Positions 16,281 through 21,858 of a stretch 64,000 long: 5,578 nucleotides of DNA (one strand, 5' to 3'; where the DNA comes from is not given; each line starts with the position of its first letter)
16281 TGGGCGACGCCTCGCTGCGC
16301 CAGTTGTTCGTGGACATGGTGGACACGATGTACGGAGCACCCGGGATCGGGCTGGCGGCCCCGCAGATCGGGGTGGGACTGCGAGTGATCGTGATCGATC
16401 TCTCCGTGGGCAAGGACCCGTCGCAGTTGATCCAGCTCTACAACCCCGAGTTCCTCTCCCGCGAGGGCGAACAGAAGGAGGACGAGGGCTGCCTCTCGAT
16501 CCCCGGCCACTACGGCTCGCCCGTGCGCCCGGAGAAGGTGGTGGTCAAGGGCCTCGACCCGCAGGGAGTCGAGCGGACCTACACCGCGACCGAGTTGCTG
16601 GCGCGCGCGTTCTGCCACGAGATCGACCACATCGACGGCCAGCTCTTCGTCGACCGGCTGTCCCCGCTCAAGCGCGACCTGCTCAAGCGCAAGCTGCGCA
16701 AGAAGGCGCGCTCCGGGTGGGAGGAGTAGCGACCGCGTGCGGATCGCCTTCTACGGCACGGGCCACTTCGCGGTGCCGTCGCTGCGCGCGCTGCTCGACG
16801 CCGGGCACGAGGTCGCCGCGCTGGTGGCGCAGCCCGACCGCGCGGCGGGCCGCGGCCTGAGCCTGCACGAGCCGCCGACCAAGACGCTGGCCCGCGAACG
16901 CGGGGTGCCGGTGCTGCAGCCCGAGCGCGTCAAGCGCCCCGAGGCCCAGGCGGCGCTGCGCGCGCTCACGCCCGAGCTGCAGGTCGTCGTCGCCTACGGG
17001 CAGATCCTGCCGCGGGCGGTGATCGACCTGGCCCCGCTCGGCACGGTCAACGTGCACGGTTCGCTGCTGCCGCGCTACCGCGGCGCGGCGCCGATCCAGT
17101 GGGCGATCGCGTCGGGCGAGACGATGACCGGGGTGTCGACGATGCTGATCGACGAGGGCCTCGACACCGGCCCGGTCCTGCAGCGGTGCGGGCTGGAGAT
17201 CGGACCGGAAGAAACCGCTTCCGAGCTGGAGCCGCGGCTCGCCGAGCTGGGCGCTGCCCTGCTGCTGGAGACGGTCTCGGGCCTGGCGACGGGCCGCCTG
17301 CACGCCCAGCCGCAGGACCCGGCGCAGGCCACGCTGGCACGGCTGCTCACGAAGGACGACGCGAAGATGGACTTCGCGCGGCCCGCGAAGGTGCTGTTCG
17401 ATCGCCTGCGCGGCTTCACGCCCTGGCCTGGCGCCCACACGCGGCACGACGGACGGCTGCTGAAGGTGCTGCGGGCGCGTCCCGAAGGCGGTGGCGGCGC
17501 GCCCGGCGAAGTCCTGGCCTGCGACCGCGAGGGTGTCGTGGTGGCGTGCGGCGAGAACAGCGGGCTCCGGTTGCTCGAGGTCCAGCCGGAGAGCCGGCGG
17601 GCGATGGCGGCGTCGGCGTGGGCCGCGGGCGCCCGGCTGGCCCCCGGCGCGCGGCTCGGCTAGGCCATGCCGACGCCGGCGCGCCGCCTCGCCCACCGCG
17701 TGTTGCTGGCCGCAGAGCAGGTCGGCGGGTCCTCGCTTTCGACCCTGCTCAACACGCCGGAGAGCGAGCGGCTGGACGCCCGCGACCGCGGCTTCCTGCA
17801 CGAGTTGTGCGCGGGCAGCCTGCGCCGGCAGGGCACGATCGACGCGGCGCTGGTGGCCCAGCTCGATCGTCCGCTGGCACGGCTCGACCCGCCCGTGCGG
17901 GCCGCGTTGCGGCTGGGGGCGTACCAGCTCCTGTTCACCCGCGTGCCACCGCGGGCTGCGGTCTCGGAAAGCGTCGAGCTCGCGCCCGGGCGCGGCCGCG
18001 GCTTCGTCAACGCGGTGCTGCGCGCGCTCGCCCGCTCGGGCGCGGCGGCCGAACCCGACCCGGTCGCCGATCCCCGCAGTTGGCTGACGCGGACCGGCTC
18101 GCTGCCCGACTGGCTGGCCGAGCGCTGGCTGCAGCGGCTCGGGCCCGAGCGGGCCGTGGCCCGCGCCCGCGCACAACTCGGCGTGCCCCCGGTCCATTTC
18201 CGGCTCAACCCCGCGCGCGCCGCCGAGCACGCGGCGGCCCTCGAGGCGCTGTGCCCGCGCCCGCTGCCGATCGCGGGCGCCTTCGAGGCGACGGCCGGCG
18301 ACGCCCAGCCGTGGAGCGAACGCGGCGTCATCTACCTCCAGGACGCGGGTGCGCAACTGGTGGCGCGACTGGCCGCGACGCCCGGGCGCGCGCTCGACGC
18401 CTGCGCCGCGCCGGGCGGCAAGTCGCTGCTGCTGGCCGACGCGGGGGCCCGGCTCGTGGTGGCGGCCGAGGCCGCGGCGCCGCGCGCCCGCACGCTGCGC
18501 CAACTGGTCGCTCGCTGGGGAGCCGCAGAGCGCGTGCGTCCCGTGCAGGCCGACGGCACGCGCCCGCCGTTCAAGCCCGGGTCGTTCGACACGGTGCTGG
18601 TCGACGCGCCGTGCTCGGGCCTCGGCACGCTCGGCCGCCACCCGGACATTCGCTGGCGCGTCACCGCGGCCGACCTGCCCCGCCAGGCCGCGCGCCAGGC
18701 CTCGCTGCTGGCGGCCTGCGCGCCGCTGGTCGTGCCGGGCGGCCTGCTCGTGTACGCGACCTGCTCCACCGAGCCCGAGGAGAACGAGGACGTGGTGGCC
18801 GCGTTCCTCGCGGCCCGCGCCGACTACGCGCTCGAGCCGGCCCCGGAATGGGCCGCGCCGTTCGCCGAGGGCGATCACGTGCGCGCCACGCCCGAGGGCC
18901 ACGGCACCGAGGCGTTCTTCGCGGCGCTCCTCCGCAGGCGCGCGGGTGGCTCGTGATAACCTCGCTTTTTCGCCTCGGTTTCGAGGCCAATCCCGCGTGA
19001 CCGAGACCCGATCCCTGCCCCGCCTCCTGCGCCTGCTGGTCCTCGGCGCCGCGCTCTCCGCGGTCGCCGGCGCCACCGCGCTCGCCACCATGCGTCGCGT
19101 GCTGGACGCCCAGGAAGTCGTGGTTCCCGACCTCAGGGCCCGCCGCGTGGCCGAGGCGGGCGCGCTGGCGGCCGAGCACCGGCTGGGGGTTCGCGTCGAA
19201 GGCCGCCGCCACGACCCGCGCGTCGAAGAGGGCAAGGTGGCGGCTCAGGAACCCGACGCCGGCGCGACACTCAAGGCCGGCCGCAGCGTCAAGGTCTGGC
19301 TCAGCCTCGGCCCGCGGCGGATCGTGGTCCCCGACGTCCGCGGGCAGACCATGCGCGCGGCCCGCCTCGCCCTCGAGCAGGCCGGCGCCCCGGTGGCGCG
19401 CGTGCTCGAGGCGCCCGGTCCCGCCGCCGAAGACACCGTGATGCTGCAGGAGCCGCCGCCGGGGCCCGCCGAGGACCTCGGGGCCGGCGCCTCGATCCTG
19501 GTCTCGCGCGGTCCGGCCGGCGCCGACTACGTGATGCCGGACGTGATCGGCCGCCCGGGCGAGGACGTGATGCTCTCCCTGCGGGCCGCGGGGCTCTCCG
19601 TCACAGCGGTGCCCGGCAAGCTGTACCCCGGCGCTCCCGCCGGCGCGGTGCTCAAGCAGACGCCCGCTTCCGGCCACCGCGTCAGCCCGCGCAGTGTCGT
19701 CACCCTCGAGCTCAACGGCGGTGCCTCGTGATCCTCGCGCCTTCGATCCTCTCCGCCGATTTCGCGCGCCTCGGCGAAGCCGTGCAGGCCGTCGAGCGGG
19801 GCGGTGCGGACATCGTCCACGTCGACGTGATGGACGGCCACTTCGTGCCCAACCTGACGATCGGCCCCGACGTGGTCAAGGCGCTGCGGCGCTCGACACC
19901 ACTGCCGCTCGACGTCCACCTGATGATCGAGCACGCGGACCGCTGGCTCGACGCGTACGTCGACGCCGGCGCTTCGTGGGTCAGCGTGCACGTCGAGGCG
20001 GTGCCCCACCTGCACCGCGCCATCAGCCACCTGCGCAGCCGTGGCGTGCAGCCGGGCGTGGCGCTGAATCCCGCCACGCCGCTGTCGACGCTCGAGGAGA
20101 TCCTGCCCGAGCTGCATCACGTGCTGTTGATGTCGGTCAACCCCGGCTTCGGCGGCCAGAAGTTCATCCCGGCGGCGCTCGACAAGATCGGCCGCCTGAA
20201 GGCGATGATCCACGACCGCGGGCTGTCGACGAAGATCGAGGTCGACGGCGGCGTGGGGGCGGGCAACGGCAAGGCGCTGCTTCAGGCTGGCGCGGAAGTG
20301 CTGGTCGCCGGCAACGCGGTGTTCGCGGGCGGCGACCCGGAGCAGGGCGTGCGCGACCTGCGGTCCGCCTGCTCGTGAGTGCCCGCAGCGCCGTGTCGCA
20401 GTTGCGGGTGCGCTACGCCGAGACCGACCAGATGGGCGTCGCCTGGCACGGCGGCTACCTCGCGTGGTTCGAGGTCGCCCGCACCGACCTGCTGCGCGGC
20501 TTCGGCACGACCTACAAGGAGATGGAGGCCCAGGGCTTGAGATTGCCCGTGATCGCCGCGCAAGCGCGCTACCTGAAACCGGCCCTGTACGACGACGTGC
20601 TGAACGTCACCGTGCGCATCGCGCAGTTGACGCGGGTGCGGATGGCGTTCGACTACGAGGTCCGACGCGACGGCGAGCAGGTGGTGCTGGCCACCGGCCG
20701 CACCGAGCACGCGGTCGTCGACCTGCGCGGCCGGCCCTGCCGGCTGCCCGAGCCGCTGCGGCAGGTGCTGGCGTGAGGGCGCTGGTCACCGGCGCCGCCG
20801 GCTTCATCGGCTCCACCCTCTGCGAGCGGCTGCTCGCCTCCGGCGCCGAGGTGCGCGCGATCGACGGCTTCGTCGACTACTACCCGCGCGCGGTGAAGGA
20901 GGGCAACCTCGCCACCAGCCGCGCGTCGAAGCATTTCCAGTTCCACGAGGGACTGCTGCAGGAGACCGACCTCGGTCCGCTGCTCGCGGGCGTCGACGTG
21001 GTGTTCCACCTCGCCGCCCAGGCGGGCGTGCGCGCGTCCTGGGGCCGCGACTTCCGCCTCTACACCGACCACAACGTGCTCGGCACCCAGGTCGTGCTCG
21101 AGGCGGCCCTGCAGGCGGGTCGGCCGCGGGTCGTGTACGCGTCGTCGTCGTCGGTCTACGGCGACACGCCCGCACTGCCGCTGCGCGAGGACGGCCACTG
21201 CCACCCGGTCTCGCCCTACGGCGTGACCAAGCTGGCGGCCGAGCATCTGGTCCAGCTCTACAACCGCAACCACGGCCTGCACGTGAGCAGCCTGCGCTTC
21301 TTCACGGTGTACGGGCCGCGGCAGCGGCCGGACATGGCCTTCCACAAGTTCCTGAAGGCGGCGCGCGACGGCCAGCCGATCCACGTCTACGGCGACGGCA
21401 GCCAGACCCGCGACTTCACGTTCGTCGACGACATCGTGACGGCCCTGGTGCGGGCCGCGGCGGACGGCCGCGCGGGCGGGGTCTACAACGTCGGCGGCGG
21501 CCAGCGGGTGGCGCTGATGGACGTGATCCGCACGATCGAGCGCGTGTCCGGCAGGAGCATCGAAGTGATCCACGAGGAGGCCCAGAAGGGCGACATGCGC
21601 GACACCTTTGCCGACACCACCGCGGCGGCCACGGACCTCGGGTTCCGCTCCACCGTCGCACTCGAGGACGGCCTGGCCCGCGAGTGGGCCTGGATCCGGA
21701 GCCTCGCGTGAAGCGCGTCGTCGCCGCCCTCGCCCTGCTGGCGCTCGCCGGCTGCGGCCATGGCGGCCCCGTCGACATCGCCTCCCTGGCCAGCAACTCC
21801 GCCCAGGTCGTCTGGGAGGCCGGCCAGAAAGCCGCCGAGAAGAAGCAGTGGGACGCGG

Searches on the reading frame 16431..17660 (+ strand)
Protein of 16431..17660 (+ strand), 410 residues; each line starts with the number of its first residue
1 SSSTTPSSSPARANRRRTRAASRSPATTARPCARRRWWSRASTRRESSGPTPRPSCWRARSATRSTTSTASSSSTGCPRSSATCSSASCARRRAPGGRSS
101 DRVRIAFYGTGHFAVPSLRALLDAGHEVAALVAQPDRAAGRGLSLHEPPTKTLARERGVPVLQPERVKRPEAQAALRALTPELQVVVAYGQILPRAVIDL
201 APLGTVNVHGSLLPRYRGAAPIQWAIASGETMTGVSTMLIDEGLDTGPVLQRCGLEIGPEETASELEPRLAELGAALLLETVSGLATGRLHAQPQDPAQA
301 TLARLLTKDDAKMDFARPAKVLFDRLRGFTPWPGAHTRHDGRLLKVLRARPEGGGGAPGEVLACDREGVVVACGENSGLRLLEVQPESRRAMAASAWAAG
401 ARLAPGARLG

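Call 45: search_protein_families(library=pfam, proteins=[window:16431-17660:+], max_evalue=0.0001)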
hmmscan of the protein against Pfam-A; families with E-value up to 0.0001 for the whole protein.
window:16431-17660:+ (410 aa): 2 families
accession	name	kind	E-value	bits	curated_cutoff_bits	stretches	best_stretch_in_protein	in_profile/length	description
PF00551.24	Formyl_trans_N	-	2.5e-41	141.9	26.1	1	104-281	2-180/181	Formyl transferase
PF02911.23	Formyl_trans_C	-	1.8e-21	76.6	21.1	1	306-401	2-99/100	Formyl transferase, C-terminal domain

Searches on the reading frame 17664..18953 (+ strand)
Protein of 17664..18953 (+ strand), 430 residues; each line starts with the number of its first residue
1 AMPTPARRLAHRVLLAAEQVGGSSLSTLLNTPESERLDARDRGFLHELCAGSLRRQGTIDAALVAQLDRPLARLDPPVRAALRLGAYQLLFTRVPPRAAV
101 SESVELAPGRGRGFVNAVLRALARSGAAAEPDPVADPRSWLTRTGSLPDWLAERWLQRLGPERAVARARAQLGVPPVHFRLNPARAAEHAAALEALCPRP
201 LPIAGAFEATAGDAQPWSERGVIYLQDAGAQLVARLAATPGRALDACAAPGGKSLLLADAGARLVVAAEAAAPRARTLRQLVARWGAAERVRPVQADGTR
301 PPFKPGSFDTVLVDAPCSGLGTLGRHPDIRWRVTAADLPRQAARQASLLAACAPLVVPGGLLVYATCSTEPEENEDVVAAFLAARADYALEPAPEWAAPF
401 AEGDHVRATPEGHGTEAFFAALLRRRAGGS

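Call 18: search_protein_families(library=pfam, proteins=[window:17664-18953:+], max_evalue=0.0001)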
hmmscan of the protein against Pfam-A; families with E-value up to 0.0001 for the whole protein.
window:17664-18953:+ (430 aa): 3 families
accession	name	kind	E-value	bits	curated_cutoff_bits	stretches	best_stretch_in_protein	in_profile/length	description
PF01189.24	Methyltr_RsmB-F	-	2.6e-43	148.5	27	1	242-424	11-199/199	16S rRNA methyltransferase RsmB/F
PF01029.23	NusB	-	4e-26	92.4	23.1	1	5-124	2-133/133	NusB family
PF13649.12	Methyltransf_25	-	5.4e-05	24.2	27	0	244-313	2-70/97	Methyltransferase domain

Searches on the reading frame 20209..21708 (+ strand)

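Call 45: search_protein_families(library=pfam, proteins=[window:20209-21708:+], max_evalue=0.0001)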
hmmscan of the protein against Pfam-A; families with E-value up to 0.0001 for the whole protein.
window:20209-21708:+ (500 aa): 7 families
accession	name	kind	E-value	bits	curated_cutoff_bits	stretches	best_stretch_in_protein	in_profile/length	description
PF01370.27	Epimerase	-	4.4e-59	200.2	20.9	1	191-429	1-240/240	NAD dependent epimerase/dehydratase family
PF16363.11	GDP_Man_Dehyd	-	5e-53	181.1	27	1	192-490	1-330/332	GDP-mannose 4,6 dehydratase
PF01073.25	3Beta_HSD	-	2.8e-25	89.3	22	1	192-417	1-229/280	3-beta hydroxysteroid dehydrogenase/isomerase family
PF02719.21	Polysacc_synt_2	-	4.1e-14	52.9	20.2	1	192-452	2-252/293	Polysaccharide biosynthesis protein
PF07993.18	NAD_binding_4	-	8.7e-14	51.7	20.1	1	250-411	77-256/258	Male sterility protein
PF04321.23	RmlD_sub_bind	-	2.5e-12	46.9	27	1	190-443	2-227/287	RmlD substrate binding domain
PF13460.12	NAD_binding_10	-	9.3e-07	29.3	27.2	1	195-349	1-132/184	NAD(P)H-binding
